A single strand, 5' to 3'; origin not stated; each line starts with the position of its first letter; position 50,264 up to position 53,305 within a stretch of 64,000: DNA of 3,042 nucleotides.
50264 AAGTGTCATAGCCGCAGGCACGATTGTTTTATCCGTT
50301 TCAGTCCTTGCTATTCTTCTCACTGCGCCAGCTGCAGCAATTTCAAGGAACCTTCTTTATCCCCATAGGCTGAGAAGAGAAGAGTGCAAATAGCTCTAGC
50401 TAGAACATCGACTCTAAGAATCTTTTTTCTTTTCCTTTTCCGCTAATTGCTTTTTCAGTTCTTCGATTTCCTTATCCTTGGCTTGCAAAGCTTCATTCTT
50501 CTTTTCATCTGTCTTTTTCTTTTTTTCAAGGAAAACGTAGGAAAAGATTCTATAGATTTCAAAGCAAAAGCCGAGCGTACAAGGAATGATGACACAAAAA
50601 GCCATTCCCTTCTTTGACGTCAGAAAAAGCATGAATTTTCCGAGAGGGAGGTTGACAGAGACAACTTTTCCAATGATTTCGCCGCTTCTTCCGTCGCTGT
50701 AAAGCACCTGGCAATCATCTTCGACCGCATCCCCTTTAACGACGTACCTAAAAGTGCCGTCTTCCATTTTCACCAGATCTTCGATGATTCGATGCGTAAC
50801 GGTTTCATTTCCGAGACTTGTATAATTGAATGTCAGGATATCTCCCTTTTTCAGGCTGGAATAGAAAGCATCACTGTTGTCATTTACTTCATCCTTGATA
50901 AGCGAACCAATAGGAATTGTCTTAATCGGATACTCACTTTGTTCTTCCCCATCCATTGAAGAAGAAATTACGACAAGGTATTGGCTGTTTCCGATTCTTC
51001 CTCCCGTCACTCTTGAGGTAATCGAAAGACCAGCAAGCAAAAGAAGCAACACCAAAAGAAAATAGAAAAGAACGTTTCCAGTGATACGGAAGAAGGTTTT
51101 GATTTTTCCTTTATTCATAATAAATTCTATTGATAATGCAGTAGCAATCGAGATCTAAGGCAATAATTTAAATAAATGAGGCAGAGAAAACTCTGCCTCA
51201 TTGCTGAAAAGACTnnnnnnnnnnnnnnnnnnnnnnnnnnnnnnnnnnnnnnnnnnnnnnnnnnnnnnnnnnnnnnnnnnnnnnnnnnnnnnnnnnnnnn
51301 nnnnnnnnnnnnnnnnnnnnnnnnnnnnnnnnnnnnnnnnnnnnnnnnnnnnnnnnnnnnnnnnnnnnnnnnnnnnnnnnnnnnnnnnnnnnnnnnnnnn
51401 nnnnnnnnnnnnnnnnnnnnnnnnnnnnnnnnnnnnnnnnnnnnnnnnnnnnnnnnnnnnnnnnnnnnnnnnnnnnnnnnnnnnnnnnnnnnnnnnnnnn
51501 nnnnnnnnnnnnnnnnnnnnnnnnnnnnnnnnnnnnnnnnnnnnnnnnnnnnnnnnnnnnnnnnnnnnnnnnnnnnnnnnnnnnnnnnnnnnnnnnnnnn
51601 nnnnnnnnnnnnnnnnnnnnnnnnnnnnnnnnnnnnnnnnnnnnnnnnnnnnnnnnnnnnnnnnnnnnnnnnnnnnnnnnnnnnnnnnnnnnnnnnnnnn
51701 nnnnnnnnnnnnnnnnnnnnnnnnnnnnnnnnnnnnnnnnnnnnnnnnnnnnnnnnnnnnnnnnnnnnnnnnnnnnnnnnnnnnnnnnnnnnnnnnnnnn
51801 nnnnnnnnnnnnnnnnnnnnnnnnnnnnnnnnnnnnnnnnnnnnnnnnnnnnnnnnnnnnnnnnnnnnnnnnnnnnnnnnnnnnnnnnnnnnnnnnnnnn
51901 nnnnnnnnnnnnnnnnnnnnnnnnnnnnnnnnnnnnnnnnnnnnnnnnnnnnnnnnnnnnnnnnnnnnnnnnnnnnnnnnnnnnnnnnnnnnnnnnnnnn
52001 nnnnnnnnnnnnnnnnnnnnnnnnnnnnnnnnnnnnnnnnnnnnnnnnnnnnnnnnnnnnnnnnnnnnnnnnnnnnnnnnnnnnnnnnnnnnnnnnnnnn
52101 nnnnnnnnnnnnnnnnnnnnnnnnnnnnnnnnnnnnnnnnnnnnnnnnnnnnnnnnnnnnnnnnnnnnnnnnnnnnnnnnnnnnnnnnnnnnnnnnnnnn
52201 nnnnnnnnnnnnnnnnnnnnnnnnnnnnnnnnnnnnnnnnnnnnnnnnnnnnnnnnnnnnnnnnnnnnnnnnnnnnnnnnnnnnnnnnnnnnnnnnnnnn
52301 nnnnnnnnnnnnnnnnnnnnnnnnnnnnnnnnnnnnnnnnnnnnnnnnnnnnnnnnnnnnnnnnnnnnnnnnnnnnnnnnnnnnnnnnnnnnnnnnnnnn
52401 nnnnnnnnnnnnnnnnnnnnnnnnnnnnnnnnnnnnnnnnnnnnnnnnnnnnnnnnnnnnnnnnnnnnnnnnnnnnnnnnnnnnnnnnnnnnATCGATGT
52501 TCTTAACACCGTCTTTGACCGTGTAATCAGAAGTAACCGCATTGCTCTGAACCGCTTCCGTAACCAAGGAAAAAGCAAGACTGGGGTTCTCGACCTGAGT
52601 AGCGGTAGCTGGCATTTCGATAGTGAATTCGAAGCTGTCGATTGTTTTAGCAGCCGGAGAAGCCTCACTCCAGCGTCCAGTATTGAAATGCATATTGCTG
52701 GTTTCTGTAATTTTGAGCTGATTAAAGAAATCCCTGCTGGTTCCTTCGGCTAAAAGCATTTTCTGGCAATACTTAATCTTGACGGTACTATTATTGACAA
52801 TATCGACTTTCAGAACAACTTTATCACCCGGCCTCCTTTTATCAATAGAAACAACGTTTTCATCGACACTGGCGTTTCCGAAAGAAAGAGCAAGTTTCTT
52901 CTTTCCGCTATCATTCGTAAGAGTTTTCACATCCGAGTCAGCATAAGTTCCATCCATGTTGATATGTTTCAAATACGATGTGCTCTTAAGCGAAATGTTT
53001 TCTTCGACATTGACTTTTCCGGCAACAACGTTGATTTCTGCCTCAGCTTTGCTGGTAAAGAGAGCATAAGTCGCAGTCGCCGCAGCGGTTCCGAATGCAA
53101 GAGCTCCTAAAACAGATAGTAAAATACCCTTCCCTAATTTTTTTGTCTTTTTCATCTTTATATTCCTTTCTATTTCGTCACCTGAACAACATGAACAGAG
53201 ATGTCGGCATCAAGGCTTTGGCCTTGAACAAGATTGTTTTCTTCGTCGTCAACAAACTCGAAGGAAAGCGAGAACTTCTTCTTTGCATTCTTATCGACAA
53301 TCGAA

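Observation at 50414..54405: sipW-tasA-like fibre operon whose large subunit fuses a SipW-cognate TasA-type N-terminus to a parallel beta-helix domain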

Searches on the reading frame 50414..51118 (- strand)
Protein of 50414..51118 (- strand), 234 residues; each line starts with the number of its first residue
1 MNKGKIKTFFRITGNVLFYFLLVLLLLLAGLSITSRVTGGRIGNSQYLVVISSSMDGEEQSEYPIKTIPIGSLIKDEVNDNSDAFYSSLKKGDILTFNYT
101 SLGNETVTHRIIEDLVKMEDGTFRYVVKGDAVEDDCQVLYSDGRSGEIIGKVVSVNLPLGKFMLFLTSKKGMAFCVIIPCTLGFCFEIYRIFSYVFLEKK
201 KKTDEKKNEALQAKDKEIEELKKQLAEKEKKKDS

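Call 3: search_protein_families(library=pfam, proteins=[window:50414-51118:-], max_evalue=0.1)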
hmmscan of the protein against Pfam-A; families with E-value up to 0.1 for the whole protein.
window:50414-51118:- (234 aa): 0 families

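Call 4: search_protein_families(library=ncbifam, proteins=[window:50414-51118:-], max_evalue=0.1)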
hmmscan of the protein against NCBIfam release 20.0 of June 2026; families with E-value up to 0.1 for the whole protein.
window:50414-51118:- (234 aa): 2 families
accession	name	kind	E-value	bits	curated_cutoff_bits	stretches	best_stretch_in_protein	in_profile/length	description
NF046067.1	SigPepSipWBacil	equivalog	3.1e-16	59.5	190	1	11-209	2-184/189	signal peptidase I SipW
TIGR02228.1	sigpep_I_arch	equivalog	6e-11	42.5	51.85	1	14-183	4-149/158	signal peptidase I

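Call 54: search_solved_structures(query=window:50414-51118:-, max_evalue=1, show_alignments=1)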
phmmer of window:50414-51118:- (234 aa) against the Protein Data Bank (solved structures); distinct sequences matched with E-value up to 1: 1.
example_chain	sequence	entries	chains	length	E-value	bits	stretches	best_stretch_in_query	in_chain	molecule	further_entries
7p2q_A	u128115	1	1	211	0.41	13.3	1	89-145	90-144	Signal peptidase complex catalytic subunit SEC11C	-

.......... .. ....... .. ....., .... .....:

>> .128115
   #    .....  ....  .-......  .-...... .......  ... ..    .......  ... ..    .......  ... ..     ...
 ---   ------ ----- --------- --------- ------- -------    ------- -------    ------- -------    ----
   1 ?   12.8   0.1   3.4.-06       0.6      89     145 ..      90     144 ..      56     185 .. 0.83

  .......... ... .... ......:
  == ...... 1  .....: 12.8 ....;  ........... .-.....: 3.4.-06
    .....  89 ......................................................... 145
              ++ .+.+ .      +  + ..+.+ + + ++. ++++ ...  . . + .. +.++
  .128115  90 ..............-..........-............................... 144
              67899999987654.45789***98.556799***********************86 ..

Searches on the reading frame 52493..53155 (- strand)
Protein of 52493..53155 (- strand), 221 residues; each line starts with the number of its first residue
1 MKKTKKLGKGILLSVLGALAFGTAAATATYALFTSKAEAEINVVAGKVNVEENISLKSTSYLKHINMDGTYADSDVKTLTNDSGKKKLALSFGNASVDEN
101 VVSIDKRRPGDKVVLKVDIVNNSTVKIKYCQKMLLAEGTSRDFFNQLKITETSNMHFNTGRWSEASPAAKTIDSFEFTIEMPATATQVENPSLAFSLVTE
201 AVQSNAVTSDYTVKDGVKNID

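Call 53: search_solved_structures(query=A2, max_evalue=1, show_alignments=2)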
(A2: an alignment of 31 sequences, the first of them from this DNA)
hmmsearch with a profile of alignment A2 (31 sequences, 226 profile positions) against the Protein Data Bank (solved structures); distinct sequences matched with E-value up to 1: 8.
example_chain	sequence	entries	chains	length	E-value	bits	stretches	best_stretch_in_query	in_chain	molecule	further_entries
8aur_A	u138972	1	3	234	9.8e-07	32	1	87-216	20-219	Major biofilm matrix component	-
5of1_A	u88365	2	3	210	6.4e-06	29.3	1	87-205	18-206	Spore coat-associated protein N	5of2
9sj2_C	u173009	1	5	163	9.3e-06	28.8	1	39-184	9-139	AbpX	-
9rhp_A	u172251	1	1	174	0.00016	24.7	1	46-184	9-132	Archaeal bundling protein X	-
7n6g_1J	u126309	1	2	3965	0.042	16.9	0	107-137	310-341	HYDIN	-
7sqc_F0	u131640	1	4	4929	0.092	15.7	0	107-137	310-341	Hydin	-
7te3_A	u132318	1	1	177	0.43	13.6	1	68-140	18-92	Complement component 1 Q subcomponent-binding protein, mitochondrial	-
8i7r_U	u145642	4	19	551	0.52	13.3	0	101-148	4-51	Cilia- and flagella-associated protein 45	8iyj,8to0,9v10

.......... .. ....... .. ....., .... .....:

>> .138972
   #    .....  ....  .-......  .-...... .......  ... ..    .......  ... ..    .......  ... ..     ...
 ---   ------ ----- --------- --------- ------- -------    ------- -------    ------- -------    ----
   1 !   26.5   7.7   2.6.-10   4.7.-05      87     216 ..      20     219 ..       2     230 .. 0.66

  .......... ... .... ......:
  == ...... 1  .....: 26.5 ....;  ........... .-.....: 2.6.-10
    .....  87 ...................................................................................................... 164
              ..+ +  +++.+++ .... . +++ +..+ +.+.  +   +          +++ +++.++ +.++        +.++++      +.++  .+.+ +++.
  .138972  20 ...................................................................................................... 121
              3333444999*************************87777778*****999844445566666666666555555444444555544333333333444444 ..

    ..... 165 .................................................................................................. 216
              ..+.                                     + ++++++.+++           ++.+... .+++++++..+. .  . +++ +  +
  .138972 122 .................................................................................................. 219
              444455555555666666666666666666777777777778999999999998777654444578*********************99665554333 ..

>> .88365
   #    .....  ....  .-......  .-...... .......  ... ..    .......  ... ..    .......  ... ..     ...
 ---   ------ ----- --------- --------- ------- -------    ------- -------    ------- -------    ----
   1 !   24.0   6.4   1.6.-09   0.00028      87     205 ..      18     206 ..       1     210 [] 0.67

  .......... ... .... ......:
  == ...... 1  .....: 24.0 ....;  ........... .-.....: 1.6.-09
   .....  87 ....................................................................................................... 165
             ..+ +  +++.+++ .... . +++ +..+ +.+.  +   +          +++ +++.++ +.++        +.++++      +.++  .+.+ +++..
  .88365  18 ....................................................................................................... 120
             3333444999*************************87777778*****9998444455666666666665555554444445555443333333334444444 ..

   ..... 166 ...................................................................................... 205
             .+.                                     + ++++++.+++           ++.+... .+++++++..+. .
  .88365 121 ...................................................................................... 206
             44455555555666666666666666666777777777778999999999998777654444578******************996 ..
